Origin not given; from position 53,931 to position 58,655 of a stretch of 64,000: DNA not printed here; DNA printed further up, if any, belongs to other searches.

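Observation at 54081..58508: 1475-aa Tyr/Ser/Gly/Asn-rich lipoprotein with compositional contrast to its surroundings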

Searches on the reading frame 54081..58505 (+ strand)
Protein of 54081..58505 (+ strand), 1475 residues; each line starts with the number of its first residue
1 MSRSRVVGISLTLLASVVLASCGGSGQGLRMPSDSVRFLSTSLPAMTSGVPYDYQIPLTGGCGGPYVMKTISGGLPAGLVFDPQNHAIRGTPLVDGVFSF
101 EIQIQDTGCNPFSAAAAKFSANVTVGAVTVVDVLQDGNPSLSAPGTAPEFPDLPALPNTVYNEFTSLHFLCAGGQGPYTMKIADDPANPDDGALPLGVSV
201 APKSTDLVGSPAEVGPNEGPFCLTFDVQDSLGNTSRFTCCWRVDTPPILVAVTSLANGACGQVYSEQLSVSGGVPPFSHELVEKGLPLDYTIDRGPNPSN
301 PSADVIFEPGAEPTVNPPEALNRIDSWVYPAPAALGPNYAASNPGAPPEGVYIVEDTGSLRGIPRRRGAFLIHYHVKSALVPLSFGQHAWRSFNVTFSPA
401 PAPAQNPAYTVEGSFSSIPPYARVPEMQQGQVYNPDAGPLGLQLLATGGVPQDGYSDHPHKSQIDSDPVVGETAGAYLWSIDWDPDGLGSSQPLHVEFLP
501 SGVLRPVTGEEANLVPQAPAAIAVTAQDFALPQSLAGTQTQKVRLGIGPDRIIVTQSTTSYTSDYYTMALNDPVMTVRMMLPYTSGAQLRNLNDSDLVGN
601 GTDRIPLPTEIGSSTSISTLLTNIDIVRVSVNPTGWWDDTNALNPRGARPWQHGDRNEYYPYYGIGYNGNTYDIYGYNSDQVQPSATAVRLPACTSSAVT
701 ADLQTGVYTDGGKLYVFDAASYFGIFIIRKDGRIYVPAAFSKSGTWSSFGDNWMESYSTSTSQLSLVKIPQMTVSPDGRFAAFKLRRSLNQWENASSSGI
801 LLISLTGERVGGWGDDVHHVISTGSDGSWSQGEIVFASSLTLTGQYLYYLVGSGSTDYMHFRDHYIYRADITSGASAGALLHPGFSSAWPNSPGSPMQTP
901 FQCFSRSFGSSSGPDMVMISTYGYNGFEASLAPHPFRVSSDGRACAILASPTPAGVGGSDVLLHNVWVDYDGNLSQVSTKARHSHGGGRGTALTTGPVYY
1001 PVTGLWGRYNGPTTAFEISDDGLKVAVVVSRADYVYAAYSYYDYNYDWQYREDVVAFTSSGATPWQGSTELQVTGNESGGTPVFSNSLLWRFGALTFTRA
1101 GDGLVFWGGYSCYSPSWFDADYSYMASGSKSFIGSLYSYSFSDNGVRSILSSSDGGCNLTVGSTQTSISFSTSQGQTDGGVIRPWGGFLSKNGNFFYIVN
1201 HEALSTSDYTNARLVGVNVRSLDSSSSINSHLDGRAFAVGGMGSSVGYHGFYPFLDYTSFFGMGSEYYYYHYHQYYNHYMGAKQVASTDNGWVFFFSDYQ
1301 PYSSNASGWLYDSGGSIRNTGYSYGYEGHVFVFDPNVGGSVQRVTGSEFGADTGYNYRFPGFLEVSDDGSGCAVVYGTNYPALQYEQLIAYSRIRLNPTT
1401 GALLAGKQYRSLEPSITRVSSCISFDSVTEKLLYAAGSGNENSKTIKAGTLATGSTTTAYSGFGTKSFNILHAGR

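Call 7: search_protein_families(library=pfam, proteins=[window:54081-58505:+], max_evalue=1)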
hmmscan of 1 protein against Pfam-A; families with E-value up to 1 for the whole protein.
window:54081-58505:+ (1475 aa): 1 family
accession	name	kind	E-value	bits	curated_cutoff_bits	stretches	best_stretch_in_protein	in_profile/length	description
PF05345.18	He_PIG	-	2.4e-09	38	24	1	40-109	6-84/96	Putative Ig domain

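Call 8: search_protein_families(library=ncbifam, proteins=[window:54081-58505:+], max_evalue=1)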
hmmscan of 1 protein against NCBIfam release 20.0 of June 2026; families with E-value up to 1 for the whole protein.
window:54081-58505:+ (1475 aa): 1 family
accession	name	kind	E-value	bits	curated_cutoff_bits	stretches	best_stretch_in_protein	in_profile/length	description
NF033523.0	lasso_peptidase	equivalog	0.039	12.7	400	0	770-808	22-59/638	Atxe2 family lasso peptide isopeptidase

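Call 9: search_solved_structures(query=window:54081-58505:+, max_evalue=1)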
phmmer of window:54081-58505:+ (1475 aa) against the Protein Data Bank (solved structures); distinct sequences matched with E-value up to 1: 1.
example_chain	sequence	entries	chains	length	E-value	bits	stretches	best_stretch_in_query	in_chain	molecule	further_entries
4m03_A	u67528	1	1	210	0.007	17.1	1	63-111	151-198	Serine-rich adhesin for platelets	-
